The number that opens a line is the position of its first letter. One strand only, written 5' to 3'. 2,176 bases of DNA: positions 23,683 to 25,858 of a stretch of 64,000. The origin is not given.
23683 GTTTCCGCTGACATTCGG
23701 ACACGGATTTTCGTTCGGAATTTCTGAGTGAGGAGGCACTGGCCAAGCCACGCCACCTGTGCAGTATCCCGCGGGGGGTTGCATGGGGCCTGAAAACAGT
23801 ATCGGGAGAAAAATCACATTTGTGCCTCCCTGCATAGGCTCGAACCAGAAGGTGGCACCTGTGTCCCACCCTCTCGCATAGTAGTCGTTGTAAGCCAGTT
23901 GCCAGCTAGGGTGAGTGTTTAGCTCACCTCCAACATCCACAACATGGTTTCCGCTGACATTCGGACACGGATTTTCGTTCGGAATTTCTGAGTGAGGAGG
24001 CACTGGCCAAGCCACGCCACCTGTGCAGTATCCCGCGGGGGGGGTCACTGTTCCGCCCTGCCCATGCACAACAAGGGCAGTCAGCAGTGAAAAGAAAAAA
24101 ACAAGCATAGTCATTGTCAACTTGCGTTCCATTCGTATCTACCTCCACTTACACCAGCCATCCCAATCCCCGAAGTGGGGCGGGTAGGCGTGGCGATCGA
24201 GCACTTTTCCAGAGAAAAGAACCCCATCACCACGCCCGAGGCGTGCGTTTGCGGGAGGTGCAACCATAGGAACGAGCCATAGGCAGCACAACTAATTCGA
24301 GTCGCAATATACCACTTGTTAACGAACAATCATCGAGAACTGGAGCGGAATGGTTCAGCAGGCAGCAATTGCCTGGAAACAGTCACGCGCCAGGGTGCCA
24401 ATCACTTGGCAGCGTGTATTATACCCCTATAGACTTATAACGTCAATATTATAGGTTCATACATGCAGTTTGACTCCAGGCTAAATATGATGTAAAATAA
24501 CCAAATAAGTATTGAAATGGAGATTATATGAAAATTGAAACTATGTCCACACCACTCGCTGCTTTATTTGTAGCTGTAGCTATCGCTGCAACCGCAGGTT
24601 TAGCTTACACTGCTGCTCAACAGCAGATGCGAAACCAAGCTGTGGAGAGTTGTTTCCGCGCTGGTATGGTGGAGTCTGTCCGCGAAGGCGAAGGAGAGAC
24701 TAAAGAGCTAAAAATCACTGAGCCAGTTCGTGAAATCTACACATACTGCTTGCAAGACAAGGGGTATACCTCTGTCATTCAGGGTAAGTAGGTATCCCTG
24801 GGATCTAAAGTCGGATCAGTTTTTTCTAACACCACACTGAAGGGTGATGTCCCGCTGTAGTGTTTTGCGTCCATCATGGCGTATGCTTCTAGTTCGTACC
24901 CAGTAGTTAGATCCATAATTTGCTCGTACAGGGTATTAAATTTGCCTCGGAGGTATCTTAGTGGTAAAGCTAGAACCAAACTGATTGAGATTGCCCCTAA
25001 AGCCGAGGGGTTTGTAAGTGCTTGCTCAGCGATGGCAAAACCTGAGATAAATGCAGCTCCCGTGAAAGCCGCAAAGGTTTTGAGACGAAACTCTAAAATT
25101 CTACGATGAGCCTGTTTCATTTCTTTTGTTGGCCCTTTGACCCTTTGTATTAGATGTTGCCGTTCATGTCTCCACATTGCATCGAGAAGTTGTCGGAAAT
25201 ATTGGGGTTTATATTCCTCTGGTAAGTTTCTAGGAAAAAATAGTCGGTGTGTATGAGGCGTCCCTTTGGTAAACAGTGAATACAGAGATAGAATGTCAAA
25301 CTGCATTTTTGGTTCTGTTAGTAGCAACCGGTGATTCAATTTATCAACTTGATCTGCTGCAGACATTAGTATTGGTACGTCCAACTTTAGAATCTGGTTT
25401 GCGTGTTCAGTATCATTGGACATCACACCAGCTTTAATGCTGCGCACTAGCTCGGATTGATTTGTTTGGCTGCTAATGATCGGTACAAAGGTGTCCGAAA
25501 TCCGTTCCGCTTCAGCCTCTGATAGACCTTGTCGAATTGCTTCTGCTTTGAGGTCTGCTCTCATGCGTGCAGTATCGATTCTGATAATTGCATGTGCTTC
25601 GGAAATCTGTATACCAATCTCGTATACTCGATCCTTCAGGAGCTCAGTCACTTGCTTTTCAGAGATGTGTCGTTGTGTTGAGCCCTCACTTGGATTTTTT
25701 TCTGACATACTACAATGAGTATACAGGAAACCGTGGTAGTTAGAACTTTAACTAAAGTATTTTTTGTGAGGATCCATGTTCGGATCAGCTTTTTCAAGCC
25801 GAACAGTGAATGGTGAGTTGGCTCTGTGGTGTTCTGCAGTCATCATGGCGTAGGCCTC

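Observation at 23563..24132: Secreted Cys-rich protein with a perfect 264-bp tandem duplication and poly-C tracts in the coding sequence (possible phase variation)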

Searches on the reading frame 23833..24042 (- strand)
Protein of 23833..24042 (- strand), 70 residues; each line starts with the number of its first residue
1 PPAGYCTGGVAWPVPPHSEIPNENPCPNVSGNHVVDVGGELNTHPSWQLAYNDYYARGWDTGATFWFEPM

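Call 29: find_homologous_proteins(query=A1, max_evalue=0.001)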
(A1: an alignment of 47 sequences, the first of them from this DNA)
Query A1 (47 sequences): 55 candidates shared short words with the query, none scored E <= 0.001.
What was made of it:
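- Tried and rejected: With the 47-module alignment it found nothing (call 29).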

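Call 30: search_solved_structures(query=A1, max_evalue=1)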
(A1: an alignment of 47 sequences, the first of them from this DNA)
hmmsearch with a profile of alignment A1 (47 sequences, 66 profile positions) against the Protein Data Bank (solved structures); distinct sequences matched with E-value up to 1: 3.
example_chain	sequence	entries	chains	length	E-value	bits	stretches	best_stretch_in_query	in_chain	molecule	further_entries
7awz_A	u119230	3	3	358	0.38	14.2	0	31-63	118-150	Scone-E | SconeE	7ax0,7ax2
1p5t_A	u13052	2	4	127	0.76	13.3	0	8-42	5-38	Docking protein 1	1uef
5t7a_A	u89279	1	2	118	0.92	13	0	29-65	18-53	BH0236 protein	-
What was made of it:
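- On Any Pfam/NCBIfam domain family or solved fold: PDB sequence profile search: best E = 0.38 (call 30).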

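Call 66: predict_structure(alignment_id=A1)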
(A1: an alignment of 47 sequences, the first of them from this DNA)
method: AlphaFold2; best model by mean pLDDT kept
length: 70 residues; sequences in the alignment: 47
mean_pLDDT: 97.7   pTM: 0.85
mean pLDDT of the five models: 97.7, 97.6, 97.4, 97.2, 97.1
residues with pLDDT >= 90: 70; 70-90: 0; 50-70: 0; < 50: 0
segments of 3 or more residues with pLDDT < 50: none
pLDDT, mean of each block of 10 residues (from residue 1): 97 98 97 98 98 98 98
secondary structure, 60 per line:
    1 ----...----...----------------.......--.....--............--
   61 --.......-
elements in order: E12-14 E31-37 E40-44 H47-58 E63-69
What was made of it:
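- The single-module AF2 model has pLDDT 97.7 and pTM 0.85 (call 66).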

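Call 69: fold_search(model_id=the predicted structure, library=pdb)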
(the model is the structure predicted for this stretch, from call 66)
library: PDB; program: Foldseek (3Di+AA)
matches with E <= 10: 79; with E <= 0.001: 0
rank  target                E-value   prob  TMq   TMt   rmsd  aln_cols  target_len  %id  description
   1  1u3e_M                1.3e+00  0.44  0.40  0.17   5.7        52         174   17  DNA binding and cleavage by the HNH homing endonuclease I-HmuI (released 2004-08-31)
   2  8z9m_C                1.5e+00  0.41  0.54  0.15   4.5        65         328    8  Cryo-EM structure of dimeric WDR11-FAM91A1 complex (released 2024-08-14)
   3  4c7w_A                1.6e+00  0.02  0.16  0.05  13.0        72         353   11  Crystal structure of Mouse Hepatitis virus strain S Hemagglutinin- esterase in complex with 4-O-acetylated sialic acid (released 2013-10-16)
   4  8xfb_A                1.9e+00  0.38  0.58  0.16   4.5        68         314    7  Cryo-EM structure of partial dimeric WDR11-FAM91A1 complex (released 2024-08-14)
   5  4c7l_A                1.9e+00  0.02  0.16  0.05  13.1        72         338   11  Crystal structure of Mouse Hepatitis virus strain S Hemagglutinin- esterase (released 2013-10-09)
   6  3le1_B                2.0e+00  0.28  0.47  0.41   5.0        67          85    6  Crystal structure of apoHPr monomer from Thermoanaerobacter tengcongensis (released 2010-12-15)
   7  4zxn                  2.0e+00  0.02  0.16  0.05  12.7        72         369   11  Crystal structure of rat coronavirus strain New-Jersey Hemagglutinin-Esterase (released 2016-05-11)
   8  4jp6                  2.1e+00  0.09  0.32  0.21   8.2        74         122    9  High resolution structure of a papaya barwin-like protein (released 2013-10-02)
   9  8z9m_A                2.2e+00  0.30  0.50  0.13   2.9        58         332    9  Cryo-EM structure of dimeric WDR11-FAM91A1 complex (released 2024-08-14)
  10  3ihs_B                2.2e+00  0.28  0.49  0.42   5.0        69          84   12  Crystal Structure of a Phosphocarrier Protein HPr from Bacillus anthracis str. Ames (released 2009-08-11)
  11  3ihs_A                2.2e+00  0.28  0.49  0.42   5.0        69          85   12  Crystal Structure of a Phosphocarrier Protein HPr from Bacillus anthracis str. Ames (released 2009-08-11)
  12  5l74                  2.5e+00  0.03  0.21  0.10   9.9        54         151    7  Plexin A2 extracellular segment domains 4-5 (PSI2-IPT2), resolution 1.36 Angstrom (released 2017-03-15)
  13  8rkh_B                2.7e+00  0.03  0.20  0.09  10.5        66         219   15  Crystal structure of the ZP-N2 and ZP-N3 domains of mouse ZP2 (mZP2-N2N3) (released 2024-03-13)
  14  3ccd_A                3.0e+00  0.12  0.41  0.36   5.2        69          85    9  1.0 A Structure of Post-Succinimide His15Asp HPr (released 2008-10-21)
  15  3c2w_C                3.2e+00  0.07  0.26  0.06   8.9        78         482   13  Crystal structure of the photosensory core domain of P. aeruginosa bacteriophytochrome PaBphP in the Pfr state (released 2008-09-23)
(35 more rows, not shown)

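Call 81: search_protein_families(library=pfam, alignment_id=A1, max_evalue=0.1)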
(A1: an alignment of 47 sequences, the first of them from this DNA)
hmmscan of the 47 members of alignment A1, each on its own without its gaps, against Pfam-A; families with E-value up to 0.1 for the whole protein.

A. member 1, seq(70 aa): 0 families

B. families by the number of members that match (of 47 scanned): 3 families
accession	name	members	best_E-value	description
PF04982.19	TM_HPP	1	0.0078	HPP, transmembrane region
PF25638.1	DUF5983_N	1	0.063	Family of unknown function (DUF5983) N-terminal domain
PF21834.1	DUF6894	1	0.068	Domain of unknown function (DUF6894)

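Call 85: fold_search(model_id=the predicted structure, library=viral)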
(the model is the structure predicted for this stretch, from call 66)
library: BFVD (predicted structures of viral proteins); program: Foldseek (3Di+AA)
matches with E <= 10: 388; with E <= 0.001: 0
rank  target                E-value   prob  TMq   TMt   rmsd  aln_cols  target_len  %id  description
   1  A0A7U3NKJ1            7.3e-01  0.35  0.43  0.36  15.2        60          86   18  Uncharacterized protein [Bacillus phage Kirov]
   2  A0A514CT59            9.2e-01  0.57  0.41  0.25   4.0        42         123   14  Uncharacterized protein [Achromobacter phage Motura]
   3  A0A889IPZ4            9.2e-01  0.51  0.44  0.24   5.0        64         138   17  (no name in the UniProt tables at hand)
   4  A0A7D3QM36            9.8e-01  0.33  0.43  0.21   6.2        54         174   11  (no name in the UniProt tables at hand)
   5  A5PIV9                1.1e+00  0.18  0.32  0.28   3.6        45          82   20  Uncharacterized protein [Escherichia phage Tls]
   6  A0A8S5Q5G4            1.1e+00  0.12  0.33  0.10   7.1        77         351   10  Structural protein [Siphoviridae sp. ctrzs15]
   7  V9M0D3                1.4e+00  0.20  0.36  0.36   7.4        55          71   20  Uncharacterized protein [Vibrio phage VH7D]
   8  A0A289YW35            1.4e+00  0.11  0.35  0.13   6.9        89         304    7  GIY-YIG domain-containing protein [Serratia phage vB_SmaM_ 2050HW]
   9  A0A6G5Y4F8            1.5e+00  0.28  0.46  0.21  14.7        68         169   15  (no name in the UniProt tables at hand)
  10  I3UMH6                1.5e+00  0.25  0.38  0.27   4.5        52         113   13  Uncharacterized protein [Colwellia phage 9A]
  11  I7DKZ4                1.5e+00  0.15  0.32  0.07  13.2        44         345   23  HNH endonuclease [Pseudomonas phage PA7]
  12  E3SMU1                1.5e+00  0.08  0.28  0.12   9.6        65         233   11  DUF6321 domain-containing protein [Prochlorococcus phage P-HM1]
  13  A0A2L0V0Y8            1.6e+00  0.28  0.36  0.15   3.6        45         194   18  Uncharacterized protein [Agrobacterium phage Atu_ph07]
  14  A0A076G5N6            1.6e+00  0.12  0.32  0.30   8.4        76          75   13  Uncharacterized protein [Aeromonas phage pAh6-C]
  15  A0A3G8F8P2            1.7e+00  0.18  0.34  0.42   4.4        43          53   14  (no name in the UniProt tables at hand)
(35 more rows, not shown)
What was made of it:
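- On Any Pfam/NCBIfam domain family or solved fold: Foldseek against BFVD: best E = 0.73 (call 85).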

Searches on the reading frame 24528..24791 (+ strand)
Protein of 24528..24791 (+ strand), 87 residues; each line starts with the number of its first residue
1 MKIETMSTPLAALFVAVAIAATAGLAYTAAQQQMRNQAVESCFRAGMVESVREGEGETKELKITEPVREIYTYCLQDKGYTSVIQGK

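Call 7: search_protein_families(library=pfam, proteins=[window:24528-24791:+], max_evalue=0.01)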
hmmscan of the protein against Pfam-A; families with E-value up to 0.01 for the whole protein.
window:24528-24791:+ (87 aa): 0 families

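Call 8: search_protein_families(library=ncbifam, proteins=[window:24528-24791:+], max_evalue=0.01)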
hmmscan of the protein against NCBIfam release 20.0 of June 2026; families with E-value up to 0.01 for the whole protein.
window:24528-24791:+ (87 aa): 0 families

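Call 48: find_homologous_proteins(query=window:24528-24791:+, max_evalue=0.001)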
Query window:24528-24791:+ (87 aa): 2 proteins with E <= 0.001 among 6 candidates.
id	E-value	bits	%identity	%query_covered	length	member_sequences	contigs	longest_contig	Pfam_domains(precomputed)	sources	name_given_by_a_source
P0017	3.1e-48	178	100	100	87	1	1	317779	-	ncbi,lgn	-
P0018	9.1e-33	129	73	98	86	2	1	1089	-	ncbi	-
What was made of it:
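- Tried and rejected: The 87-aa neighbour has just one homolog cluster (call 48).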

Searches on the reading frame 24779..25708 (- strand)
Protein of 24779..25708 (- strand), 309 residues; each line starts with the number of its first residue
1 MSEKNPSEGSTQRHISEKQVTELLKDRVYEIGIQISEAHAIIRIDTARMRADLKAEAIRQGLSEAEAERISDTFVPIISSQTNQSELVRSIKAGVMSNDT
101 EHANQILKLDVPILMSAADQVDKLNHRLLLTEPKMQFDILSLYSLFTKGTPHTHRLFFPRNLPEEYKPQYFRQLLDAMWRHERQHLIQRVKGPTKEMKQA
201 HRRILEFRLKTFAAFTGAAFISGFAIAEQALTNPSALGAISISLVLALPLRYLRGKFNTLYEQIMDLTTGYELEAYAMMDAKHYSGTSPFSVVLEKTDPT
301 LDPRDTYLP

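Call 7: search_protein_families(library=pfam, proteins=[window:24779-25708:-], max_evalue=0.01)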
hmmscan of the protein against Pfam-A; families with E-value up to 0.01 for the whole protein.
window:24779-25708:- (309 aa): 0 families

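Call 8: search_protein_families(library=ncbifam, proteins=[window:24779-25708:-], max_evalue=0.01)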
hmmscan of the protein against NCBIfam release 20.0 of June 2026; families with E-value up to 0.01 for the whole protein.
window:24779-25708:- (309 aa): 0 families

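Call 22: find_encoding_contigs(protein=window:24779-25708:-, flank=6000, max_places=4)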
Protein window:24779-25708:- (309 aa): 1 contig read that carries it; 1 place shown.
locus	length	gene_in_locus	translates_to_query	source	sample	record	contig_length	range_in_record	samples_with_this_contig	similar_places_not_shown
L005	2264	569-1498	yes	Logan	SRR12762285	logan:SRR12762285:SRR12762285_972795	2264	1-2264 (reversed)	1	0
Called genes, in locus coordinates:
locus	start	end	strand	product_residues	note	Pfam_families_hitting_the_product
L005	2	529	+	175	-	?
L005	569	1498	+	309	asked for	-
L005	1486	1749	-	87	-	-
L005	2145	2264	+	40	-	?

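Call 80: search_protein_families(library=pfam, proteins=[window:24779-25708:-], max_evalue=5)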
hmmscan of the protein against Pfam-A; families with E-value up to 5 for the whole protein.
window:24779-25708:- (309 aa): 1 family
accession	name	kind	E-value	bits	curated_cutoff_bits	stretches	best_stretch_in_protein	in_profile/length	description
PF10796.14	Anti-adapt_IraP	-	0.11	13.6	23.2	0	80-117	41-77/86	Sigma-S stabilisation anti-adaptor protein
